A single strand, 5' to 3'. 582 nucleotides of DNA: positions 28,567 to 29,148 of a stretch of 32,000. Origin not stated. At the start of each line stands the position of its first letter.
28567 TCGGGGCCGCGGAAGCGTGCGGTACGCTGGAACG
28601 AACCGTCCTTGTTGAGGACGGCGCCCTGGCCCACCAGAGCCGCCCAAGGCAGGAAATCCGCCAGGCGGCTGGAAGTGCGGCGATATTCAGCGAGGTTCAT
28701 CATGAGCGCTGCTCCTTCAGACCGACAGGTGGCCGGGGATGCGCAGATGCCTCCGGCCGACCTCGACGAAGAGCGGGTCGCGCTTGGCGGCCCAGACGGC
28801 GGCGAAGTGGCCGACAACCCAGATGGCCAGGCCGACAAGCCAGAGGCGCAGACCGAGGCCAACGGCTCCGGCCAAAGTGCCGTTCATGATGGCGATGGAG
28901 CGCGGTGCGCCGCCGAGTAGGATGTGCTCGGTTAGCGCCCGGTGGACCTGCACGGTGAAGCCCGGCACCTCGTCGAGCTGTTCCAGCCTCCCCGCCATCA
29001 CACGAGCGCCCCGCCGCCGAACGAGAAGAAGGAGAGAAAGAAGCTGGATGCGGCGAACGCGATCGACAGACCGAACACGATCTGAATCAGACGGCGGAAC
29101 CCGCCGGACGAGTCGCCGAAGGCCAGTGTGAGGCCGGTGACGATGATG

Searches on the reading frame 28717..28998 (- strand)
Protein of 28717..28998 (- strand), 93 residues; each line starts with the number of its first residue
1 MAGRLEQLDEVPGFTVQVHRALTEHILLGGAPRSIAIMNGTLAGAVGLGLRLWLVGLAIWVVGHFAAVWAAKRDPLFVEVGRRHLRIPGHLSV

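Call 44: find_encoding_contigs(protein=window:28717-28998:-, flank=10000, max_places=10)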
Protein window:28717-28998:- (93 aa): 23 contigs read that carry it; 10 places shown.
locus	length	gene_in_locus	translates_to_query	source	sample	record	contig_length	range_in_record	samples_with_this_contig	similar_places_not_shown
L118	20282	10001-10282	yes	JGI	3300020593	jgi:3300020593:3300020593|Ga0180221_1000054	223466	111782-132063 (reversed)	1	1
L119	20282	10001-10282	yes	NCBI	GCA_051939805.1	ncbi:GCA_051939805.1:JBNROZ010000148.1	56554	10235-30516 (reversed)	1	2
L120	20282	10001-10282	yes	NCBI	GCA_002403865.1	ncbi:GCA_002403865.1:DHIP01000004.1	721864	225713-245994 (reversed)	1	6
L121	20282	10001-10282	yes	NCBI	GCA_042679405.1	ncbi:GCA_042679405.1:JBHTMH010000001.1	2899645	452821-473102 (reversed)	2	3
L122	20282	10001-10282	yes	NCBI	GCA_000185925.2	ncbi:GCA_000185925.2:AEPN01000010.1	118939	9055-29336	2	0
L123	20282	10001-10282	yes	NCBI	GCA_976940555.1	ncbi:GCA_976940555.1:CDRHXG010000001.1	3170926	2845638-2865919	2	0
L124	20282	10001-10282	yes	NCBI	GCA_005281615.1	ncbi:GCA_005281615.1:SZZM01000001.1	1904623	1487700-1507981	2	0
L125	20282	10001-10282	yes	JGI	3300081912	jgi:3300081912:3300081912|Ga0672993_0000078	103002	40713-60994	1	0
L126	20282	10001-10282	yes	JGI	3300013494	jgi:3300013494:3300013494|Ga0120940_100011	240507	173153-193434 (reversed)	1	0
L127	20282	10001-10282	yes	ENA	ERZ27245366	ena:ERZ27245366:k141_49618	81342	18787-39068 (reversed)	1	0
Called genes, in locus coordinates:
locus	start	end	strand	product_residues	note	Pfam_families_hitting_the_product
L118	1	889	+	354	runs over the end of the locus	PF10134:RPA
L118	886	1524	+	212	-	PF01656:CbiA, PF07015:VirC1 (weak), PF09140:MipZ (faint), PF10609:ParA (weak), PF13614:AAA_31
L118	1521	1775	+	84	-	PF23807:RHH_10 (weak)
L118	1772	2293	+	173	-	PF11000:DUF2840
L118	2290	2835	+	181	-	PF10502:Peptidase_S26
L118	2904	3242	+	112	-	PF05284:DUF736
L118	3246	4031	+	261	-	PF01464:SLT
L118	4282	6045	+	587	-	PF03432:Relaxase (weak), PF11843:DUF3363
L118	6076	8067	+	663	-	PF02534:T4SS-DNA_transf, PF10412:TrwB_AAD_bind, PF12696:TraG-D_C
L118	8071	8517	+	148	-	-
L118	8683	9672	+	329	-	PF00437:T2SSE, PF27713:UCP018868 (weak)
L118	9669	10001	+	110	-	PF04956:TrbC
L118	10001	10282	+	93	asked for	PF05101:VirB3 (weak)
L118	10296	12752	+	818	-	PF27097:VirB4_TrbE_N, PF03135:CagE_TrbE_VirB (faint), PF19044:P-loop_TraG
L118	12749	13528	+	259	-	-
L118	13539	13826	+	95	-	PF20084:TrbK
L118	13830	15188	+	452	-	PF04610:TrbL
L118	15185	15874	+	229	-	PF04335:VirB8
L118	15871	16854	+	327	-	PF03524:CagX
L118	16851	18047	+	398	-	PF03743:TrbI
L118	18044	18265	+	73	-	PF10038:DUF2274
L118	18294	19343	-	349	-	PF00126:HTH_1, PF03466:LysR_substrate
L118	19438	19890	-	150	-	PF00359:PTS_EIIA_2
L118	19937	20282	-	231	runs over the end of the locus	PF00072:Response_reg, PF00486:Trans_reg_C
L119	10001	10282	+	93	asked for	PF05101:VirB3 (weak)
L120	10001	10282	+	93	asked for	PF05101:VirB3 (weak)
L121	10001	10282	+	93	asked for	PF05101:VirB3 (weak)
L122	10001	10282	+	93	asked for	PF05101:VirB3 (weak)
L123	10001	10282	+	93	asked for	PF05101:VirB3 (weak)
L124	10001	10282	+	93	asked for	PF05101:VirB3 (weak)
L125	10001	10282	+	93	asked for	PF05101:VirB3 (weak)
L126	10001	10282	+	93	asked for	PF05101:VirB3 (weak)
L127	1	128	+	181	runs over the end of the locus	PF10502:Peptidase_S26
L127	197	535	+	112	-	PF05284:DUF736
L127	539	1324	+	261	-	PF01464:SLT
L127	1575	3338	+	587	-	PF03432:Relaxase (weak), PF11843:DUF3363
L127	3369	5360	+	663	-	PF02534:T4SS-DNA_transf, PF10412:TrwB_AAD_bind, PF12696:TraG-D_C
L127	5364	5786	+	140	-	-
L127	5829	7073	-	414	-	PF03033:Glyco_transf_28, PF00201:UDPGT (faint), PF06722:EryCIII-like_C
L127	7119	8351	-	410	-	PF06965:Na_H_antiport_1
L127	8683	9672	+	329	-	PF00437:T2SSE, PF27713:UCP018868 (weak)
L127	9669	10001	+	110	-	PF04956:TrbC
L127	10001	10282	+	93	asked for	PF05101:VirB3 (weak)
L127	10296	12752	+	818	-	PF27097:VirB4_TrbE_N, PF03135:CagE_TrbE_VirB (faint), PF19044:P-loop_TraG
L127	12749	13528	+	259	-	-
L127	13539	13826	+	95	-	PF20084:TrbK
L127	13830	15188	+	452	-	PF04610:TrbL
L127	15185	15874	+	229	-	PF04335:VirB8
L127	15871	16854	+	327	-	PF03524:CagX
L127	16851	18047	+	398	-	PF03743:TrbI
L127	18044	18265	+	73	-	PF10038:DUF2274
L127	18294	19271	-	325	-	PF00126:HTH_1, PF03466:LysR_substrate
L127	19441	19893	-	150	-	PF00359:PTS_EIIA_2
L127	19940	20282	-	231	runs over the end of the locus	PF00072:Response_reg, PF00486:Trans_reg_C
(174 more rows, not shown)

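Call 48: find_homologous_proteins(query=L118:886-1524:+, max_evalue=1e-60)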
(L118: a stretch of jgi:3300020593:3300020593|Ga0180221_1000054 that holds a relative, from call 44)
Query L118:886-1524:+ (212 aa): 4425 proteins with E <= 1e-60 among 8000 candidates; the best 120 are listed.
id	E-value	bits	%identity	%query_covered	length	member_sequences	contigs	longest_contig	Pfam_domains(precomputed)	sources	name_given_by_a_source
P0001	5.3e-120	417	91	100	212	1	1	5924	PF10609.16,PF01656.30,PF13614.13,PF07015.18,PF09140.18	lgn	-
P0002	9.9e-120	416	91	100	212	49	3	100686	PF10609.16,PF01656.30,PF13614.13,PF07015.18,PF09140.18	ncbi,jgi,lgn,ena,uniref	ncbi:ParA family partition ATPase [Daeguia caeni]|jgi:chromosome partitioning protein|uniref:ParA fa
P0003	4.0e-119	414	91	100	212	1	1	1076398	PF10609.16,PF01656.30,PF13614.13,PF07015.18,PF09140.18,PF02374.22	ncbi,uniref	ncbi:ParA family partition ATPase [Mesorhizobium sp. SB112]|uniref:ParA family partition ATPase n=1 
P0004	1.7e-118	412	90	100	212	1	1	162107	PF10609.16,PF01656.30,PF13614.13,PF07015.18,PF09140.18,PF02374.22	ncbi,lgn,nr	ncbi:MAG: cobyrinic acid a,c-diamide synthase [Rhizobiaceae bacterium MnEN-MB40S]|nr:MAG: cobyrinic 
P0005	1.8e-118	412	89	100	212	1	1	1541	PF10609.16,PF01656.30,PF13614.13,PF07015.18,PF09140.18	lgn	-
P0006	3.2e-118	411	91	100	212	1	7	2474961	PF10609.16,PF01656.30,PF13614.13,PF07015.18,PF09140.18,PF02374.22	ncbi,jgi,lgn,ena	ncbi:chromosome partitioning protein [Aquamicrobium terrae]|jgi:chromosome partitioning protein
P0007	3.6e-118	411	91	100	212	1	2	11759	PF10609.16,PF01656.30,PF13614.13,PF07015.18,PF09140.18,PF02374.22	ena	-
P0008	9.4e-118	409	90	100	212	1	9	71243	PF10609.16,PF01656.30,PF13614.13,PF07015.18,PF09140.18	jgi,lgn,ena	jgi:chromosome partitioning protein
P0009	1.2e-117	409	90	100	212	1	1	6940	PF10609.16,PF01656.30,PF13614.13,PF07015.18,PF09140.18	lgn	-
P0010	1.6e-117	408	90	100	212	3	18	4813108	PF10609.16,PF01656.30,PF13614.13,PF07015.18,PF09140.18,PF02374.22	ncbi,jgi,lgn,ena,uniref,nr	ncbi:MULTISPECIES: ParA family partition ATPase [Alphaproteobacteria]|jgi:chromosome partitioning pr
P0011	1.7e-117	408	89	100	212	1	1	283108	PF10609.16,PF01656.30,PF13614.13,PF07015.18,PF09140.18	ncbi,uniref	ncbi:ParA family partition ATPase [Pannonibacter sp.]|uniref:ParA family partition ATPase n=1 Tax=Pa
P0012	1.7e-117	408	89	100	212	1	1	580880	PF10609.16,PF01656.30,PF13614.13,PF07015.18,PF09140.18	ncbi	-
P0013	2.1e-117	408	90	100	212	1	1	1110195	PF10609.16,PF01656.30,PF13614.13,PF07015.18,PF09140.18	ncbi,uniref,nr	ncbi:ParA family partition ATPase [Brucella anthropi]|uniref:ParA family partition ATPase n=1 Tax=Br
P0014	2.3e-117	408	90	100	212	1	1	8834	PF10609.16,PF01656.30,PF13614.13,PF07015.18,PF09140.18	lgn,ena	-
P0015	3.4e-117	407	89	100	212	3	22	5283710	PF10609.16,PF01656.30,PF13614.13,PF07015.18,PF09140.18,PF02374.22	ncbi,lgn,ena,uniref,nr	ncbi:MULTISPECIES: ParA family partition ATPase [Agrobacterium]|uniref:AAA family ATPase n=1 Tax=Agr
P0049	9.1e-116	403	89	100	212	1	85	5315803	PF10609.16,PF01656.30,PF13614.13,PF07015.18,PF09140.18,PF02374.22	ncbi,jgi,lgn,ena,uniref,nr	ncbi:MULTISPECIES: ParA family partition ATPase [Hyphomicrobiales]|jgi:chromosome partitioning prote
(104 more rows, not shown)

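Call 49: find_encoding_contigs(protein=P0006, flank=10000, max_places=4)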
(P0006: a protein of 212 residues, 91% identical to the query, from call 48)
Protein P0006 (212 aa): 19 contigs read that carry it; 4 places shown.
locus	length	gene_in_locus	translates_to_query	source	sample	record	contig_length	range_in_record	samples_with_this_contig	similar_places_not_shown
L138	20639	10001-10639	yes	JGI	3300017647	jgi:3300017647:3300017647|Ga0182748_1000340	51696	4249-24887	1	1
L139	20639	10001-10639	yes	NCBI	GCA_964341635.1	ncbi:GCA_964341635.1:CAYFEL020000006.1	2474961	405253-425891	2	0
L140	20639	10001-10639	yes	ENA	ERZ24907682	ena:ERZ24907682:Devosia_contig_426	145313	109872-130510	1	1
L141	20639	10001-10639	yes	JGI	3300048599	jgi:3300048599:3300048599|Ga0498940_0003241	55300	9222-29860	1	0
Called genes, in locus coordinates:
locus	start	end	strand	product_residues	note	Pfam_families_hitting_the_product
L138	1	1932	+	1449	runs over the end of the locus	PF13872:AAA_34, PF04851:ResIII (weak), PF13871:Helicase_C_4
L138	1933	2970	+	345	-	PF23639:DUF7146, PF13362:Toprim_3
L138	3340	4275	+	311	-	PF10686:YAcAr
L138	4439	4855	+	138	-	-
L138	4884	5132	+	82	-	-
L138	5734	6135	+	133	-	PF00436:SSB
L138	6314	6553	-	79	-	-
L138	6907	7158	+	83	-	PF01381:HTH_3 (weak)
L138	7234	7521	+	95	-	PF10074:RovC_DNA-bd (faint)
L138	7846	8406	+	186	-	PF10074:RovC_DNA-bd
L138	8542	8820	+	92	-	PF12728:HTH_17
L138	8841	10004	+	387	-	PF10134:RPA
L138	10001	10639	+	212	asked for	PF01656:CbiA, PF02374:ArsA_ATPase (faint), PF07015:VirC1 (weak), PF09140:MipZ (weak), PF10609:ParA (weak), PF13614:AAA_31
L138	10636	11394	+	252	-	PF01555:N6_N4_Mtase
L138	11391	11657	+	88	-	PF23807:RHH_10 (weak)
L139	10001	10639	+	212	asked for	PF01656:CbiA, PF02374:ArsA_ATPase (faint), PF07015:VirC1 (weak), PF09140:MipZ (weak), PF10609:ParA (weak), PF13614:AAA_31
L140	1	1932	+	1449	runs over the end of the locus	PF13872:AAA_34, PF04851:ResIII (weak), PF13871:Helicase_C_4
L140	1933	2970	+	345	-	PF23639:DUF7146, PF13362:Toprim_3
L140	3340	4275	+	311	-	PF10686:YAcAr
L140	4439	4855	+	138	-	-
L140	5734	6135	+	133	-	PF00436:SSB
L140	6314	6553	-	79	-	-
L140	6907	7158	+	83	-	PF01381:HTH_3 (weak)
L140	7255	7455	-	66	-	-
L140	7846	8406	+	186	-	PF10074:RovC_DNA-bd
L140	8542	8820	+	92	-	PF12728:HTH_17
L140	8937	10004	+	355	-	PF10134:RPA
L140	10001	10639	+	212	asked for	PF01656:CbiA, PF02374:ArsA_ATPase (faint), PF07015:VirC1 (weak), PF09140:MipZ (weak), PF10609:ParA (weak), PF13614:AAA_31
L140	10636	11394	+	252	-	PF01555:N6_N4_Mtase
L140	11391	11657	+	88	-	PF23807:RHH_10 (weak)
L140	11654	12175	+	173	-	PF11000:DUF2840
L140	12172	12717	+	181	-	PF10502:Peptidase_S26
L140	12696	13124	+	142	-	PF05284:DUF736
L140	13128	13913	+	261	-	PF01464:SLT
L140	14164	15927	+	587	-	PF11843:DUF3363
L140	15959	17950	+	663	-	PF02534:T4SS-DNA_transf, PF10412:TrwB_AAD_bind, PF12696:TraG-D_C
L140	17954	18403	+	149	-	-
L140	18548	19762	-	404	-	PF06965:Na_H_antiport_1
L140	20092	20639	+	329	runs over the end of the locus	PF00437:T2SSE, PF27713:UCP018868 (weak)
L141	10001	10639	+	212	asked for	PF01656:CbiA, PF02374:ArsA_ATPase (faint), PF07015:VirC1 (weak), PF09140:MipZ (weak), PF10609:ParA (weak), PF13614:AAA_31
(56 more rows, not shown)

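Call 50: find_homologous_proteins(query=L140:1-1929:+, max_evalue=1e-150)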
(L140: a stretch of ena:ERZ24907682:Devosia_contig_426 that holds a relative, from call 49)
Query L140:1-1929:+ (643 aa): 1794 proteins with E <= 1e-150 among 8000 candidates; the best 120 are listed.
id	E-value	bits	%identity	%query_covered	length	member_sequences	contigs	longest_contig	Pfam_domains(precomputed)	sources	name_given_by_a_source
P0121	0.0e+0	1346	94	100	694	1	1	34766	PF13871.13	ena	-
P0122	0.0e+0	1346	94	100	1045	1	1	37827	PF13871.13,PF13872.13,PF04851.22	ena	-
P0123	0.0e+0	1337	93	100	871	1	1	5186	PF13871.13,PF13872.13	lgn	-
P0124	0.0e+0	1328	92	100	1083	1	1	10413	PF13871.13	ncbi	-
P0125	0.0e+0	1294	89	100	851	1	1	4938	PF13871.13,PF13872.13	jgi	jgi:hypothetical protein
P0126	0.0e+0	1287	89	100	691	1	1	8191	PF13871.13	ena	-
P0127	0.0e+0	1286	89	100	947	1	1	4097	PF13871.13,PF13872.13,PF04851.22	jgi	jgi:hypothetical protein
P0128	0.0e+0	1285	89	100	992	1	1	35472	PF13871.13,PF13872.13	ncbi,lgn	-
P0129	0.0e+0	1285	89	100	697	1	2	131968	PF13871.13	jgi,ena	-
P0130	0.0e+0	1282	89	100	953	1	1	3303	PF13871.13,PF13872.13,PF04851.22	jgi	jgi:hypothetical protein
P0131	0.0e+0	1281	89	100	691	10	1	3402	PF13871.13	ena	-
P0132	0.0e+0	1275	89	100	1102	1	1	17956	PF13871.13,PF13872.13,PF04851.22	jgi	-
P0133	0.0e+0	1274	88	100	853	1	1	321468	PF13871.13,PF13872.13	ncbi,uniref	ncbi:strawberry notch family protein, partial [Mesorhizobium sp. M1066]|uniref:strawberry notch C-te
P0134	0.0e+0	1272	88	100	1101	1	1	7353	PF13871.13,PF13872.13,PF04851.22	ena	-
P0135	0.0e+0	1265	87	100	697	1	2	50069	PF13871.13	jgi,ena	-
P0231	0.0e+0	1172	81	100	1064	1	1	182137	PF13871.13,PF13872.13,PF04851.22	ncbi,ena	-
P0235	0.0e+0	1171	81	100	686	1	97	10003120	PF13871.13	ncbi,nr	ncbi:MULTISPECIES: strawberry notch C-terminal domain-containing protein [Bradyrhizobium]|nr:hypothe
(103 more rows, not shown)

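Call 55: find_encoding_contigs(protein=P0129, flank=10000, max_places=3)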
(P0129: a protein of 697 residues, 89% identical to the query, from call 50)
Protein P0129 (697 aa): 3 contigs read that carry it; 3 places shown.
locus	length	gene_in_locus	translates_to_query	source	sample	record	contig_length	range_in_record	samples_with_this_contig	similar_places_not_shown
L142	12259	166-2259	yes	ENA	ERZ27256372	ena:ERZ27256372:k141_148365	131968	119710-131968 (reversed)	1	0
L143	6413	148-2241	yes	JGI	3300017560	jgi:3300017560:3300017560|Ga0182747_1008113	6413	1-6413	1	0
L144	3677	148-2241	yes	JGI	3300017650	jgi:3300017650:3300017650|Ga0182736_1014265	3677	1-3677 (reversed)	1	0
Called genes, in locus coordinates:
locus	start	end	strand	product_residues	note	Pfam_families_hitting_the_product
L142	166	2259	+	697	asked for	PF13871:Helicase_C_4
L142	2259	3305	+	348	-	PF23639:DUF7146, PF13362:Toprim_3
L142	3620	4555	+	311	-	PF10686:YAcAr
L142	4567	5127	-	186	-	PF01613:Flavin_Reduct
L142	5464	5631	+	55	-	-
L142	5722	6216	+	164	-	-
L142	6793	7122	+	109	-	PF05284:DUF736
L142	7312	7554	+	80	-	PF01381:HTH_3 (weak)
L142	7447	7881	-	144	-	-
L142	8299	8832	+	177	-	PF10074:RovC_DNA-bd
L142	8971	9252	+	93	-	PF12728:HTH_17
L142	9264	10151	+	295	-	PF10134:RPA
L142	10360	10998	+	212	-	PF01656:CbiA, PF07015:VirC1 (weak), PF09140:MipZ (weak), PF10609:ParA (weak), PF13614:AAA_31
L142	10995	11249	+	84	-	PF23807:RHH_10 (weak)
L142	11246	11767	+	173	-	PF11000:DUF2840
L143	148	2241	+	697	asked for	PF13871:Helicase_C_4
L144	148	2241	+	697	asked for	PF13871:Helicase_C_4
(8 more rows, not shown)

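Call 56: find_encoding_contigs(protein=P0235, flank=10000, max_places=5)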
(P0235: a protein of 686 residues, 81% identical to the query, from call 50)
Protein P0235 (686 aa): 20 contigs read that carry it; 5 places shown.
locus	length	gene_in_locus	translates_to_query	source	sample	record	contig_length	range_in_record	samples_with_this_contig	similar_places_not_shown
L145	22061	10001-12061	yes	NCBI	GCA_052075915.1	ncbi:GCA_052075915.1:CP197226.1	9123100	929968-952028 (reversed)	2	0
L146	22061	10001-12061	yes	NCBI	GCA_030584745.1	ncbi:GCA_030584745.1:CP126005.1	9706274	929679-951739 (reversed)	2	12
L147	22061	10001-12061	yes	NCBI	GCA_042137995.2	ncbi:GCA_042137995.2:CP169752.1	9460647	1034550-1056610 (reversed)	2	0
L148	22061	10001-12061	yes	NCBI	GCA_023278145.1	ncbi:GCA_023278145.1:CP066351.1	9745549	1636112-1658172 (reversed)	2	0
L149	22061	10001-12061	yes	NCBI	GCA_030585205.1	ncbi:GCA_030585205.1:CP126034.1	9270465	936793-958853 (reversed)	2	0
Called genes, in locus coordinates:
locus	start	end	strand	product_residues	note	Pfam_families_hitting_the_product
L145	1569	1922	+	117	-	PF05717:TnpB_IS66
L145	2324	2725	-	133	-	-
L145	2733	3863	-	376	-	PF00005:ABC_tran, PF02463:SMC_N (weak)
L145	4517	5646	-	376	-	PF01527:HTH_Tnp_1 (faint), PF13276:HTH_21, PF00665:rve, PF24764:rva_4 (weak), PF13683:rve_3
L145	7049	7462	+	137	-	-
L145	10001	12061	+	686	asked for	PF13871:Helicase_C_4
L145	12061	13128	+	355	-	PF23639:DUF7146, PF13362:Toprim_3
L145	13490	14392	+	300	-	PF01548:DEDD_Tnp_IS110 (weak)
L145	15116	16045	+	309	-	PF10686:YAcAr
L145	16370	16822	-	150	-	-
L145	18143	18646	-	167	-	PF00583:Acetyltransf_1, PF13673:Acetyltransf_10, PF13508:Acetyltransf_7, PF08445:FR47 (weak)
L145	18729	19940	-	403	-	-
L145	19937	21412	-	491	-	PF04055:Radical_SAM, PF06969:HemN_C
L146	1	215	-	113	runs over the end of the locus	PF04956:TrbC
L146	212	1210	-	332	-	PF00437:T2SSE, PF27713:UCP018868 (weak)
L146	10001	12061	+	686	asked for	PF13871:Helicase_C_4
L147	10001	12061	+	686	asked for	PF13871:Helicase_C_4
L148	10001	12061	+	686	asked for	PF13871:Helicase_C_4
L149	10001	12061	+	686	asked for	PF13871:Helicase_C_4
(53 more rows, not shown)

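Call 57: find_encoding_contigs(protein=P0049, flank=10000, max_places=10)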
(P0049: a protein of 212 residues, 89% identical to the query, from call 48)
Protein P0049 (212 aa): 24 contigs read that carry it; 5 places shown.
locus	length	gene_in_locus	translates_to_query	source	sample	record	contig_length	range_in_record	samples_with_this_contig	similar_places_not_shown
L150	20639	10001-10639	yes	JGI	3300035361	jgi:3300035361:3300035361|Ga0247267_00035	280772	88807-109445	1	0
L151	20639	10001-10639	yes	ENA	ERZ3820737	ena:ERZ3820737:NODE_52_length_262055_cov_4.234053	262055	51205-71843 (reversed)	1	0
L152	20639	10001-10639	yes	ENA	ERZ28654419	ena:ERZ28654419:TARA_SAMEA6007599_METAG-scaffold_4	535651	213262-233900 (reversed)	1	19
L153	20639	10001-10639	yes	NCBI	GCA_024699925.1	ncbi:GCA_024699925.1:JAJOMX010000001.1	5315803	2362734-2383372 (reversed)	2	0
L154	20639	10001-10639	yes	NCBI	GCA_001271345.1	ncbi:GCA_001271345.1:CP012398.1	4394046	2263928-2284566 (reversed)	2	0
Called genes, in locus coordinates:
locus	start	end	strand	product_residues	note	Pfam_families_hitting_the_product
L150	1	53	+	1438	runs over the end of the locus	PF13872:AAA_34, PF13871:Helicase_C_4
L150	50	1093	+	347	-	PF23639:DUF7146, PF13362:Toprim_3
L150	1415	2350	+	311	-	PF10686:YAcAr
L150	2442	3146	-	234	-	-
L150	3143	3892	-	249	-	PF22558:REase-ARP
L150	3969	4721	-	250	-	-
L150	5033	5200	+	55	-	-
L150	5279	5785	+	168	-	-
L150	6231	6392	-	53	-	-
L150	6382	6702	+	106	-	PF05284:DUF736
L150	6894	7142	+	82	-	-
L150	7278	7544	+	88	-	PF10074:RovC_DNA-bd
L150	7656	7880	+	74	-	PF20109:Trans_reg_dom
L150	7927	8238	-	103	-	-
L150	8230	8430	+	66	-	PF10074:RovC_DNA-bd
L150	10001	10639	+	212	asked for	PF01656:CbiA, PF02374:ArsA_ATPase (weak), PF07015:VirC1 (weak), PF09140:MipZ (weak), PF10609:ParA (weak), PF13614:AAA_31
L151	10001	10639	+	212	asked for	PF01656:CbiA, PF02374:ArsA_ATPase (weak), PF07015:VirC1 (weak), PF09140:MipZ (weak), PF10609:ParA (weak), PF13614:AAA_31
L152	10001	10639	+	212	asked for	PF01656:CbiA, PF02374:ArsA_ATPase (weak), PF07015:VirC1 (weak), PF09140:MipZ (weak), PF10609:ParA (weak), PF13614:AAA_31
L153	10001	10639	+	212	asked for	PF01656:CbiA, PF02374:ArsA_ATPase (weak), PF07015:VirC1 (weak), PF09140:MipZ (weak), PF10609:ParA (weak), PF13614:AAA_31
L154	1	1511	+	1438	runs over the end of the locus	PF13872:AAA_34, PF13871:Helicase_C_4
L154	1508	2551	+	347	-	PF23639:DUF7146, PF13362:Toprim_3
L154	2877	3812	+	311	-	PF10686:YAcAr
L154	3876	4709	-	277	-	PF08808:RES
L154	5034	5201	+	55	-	-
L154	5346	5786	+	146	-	-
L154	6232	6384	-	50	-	-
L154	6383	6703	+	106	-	PF05284:DUF736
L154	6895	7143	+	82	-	-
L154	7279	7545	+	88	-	PF10074:RovC_DNA-bd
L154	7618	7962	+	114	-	PF20109:Trans_reg_dom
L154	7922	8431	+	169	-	PF10074:RovC_DNA-bd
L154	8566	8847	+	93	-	PF12728:HTH_17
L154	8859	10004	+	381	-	PF10134:RPA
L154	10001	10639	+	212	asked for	PF01656:CbiA, PF02374:ArsA_ATPase (weak), PF07015:VirC1 (weak), PF09140:MipZ (weak), PF10609:ParA (weak), PF13614:AAA_31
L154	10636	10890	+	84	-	PF23807:RHH_10 (weak)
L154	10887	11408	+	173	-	PF11000:DUF2840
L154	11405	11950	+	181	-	PF10502:Peptidase_S26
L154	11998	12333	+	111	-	PF05284:DUF736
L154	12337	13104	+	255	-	PF01464:SLT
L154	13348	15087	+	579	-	PF03432:Relaxase (weak), PF11843:DUF3363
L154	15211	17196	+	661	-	PF02534:T4SS-DNA_transf, PF10412:TrwB_AAD_bind, PF12696:TraG-D_C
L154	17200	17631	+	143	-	-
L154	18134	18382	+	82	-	-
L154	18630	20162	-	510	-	PF02885:Glycos_trans_3N (weak), PF00591:Glycos_transf_3, PF07831:PYNP_C (weak)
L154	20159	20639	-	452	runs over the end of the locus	PF00753:Lactamase_B, PF23023:Anti-Pycsar_Apyc1 (faint), PF12706:Lactamase_B_2, PF16661:Lactamase_B_6, PF10996:Beta-Casp, PF07521:RMMBL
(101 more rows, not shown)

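Call 58: find_homologous_proteins(query=L154:1508-2551:+, max_evalue=1e-120)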
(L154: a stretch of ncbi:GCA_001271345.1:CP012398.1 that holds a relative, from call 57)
Query L154:1508-2551:+ (347 aa): 6995 proteins with E <= 1e-120 among 8000 candidates; the best 120 are listed.
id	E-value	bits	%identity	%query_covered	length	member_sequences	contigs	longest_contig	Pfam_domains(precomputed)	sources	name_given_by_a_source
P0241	9.8e-228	773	99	100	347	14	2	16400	PF13362.13,PF23639.2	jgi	-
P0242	1.4e-219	746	96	100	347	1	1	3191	PF13362.13,PF23639.2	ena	-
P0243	1.7e-217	739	95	100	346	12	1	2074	PF13362.13,PF23639.2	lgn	-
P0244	5.1e-216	735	95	100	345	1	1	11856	PF13362.13,PF23639.2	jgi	jgi:hypothetical protein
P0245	4.6e-215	732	94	100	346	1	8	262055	PF13362.13,PF23639.2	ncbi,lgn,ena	-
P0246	5.2e-213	725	94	100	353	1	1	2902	PF13362.13,PF23639.2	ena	-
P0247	1.2e-204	697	90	100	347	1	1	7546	PF13362.13,PF23639.2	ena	-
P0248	6.5e-203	692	90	99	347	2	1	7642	PF13362.13,PF23639.2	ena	-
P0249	6.4e-202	688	90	100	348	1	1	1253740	PF13362.13,PF23639.2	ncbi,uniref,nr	ncbi:DUF7146 domain-containing protein [Hoeflea alexandrii]|uniref:DUF7146 domain-containing protein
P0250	4.9e-200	682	88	100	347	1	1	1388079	PF13362.13,PF23639.2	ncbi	-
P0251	5.6e-200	682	88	100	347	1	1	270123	PF13362.13,PF23639.2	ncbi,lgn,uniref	ncbi:MAG: toprim domain-containing protein [Ferrovibrio sp.]|uniref:DUF7146 domain-containing protei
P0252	1.6e-199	680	89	100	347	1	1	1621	PF13362.13,PF23639.2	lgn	-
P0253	2.0e-199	680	87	100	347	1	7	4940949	PF13362.13,PF23639.2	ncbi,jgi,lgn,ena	jgi:hypothetical protein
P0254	2.8e-199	680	87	100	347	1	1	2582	PF13362.13,PF23639.2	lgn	-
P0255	2.9e-199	680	87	100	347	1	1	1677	PF13362.13,PF23639.2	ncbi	-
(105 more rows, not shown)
